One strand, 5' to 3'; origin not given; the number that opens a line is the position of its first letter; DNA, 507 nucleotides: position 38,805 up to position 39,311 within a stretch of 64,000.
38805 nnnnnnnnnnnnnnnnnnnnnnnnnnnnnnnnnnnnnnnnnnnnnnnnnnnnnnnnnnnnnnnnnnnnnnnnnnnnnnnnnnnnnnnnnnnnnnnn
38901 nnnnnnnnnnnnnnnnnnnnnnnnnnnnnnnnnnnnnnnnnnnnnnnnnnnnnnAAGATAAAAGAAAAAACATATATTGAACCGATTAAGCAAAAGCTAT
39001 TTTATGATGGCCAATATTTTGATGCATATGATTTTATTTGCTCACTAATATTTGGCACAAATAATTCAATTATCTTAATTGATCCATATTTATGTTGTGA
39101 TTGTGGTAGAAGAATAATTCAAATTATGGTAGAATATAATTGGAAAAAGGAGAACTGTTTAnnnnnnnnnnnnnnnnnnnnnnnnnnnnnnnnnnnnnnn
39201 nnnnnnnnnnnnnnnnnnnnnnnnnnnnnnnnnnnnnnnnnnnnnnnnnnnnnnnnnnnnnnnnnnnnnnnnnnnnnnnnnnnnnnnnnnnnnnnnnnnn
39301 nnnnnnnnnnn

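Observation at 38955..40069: A phage-type ORF6N-domain protein sits behind a start-less duplicate of its own C-terminal domain.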

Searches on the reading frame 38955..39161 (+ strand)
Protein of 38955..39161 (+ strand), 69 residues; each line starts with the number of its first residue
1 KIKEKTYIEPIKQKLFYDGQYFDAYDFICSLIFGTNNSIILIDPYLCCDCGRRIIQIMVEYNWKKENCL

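Call 8: search_protein_families(library=pfam, proteins=[window:38955-39161:+], max_evalue=0.1)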
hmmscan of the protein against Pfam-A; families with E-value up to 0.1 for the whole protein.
seq(69 aa): 0 families
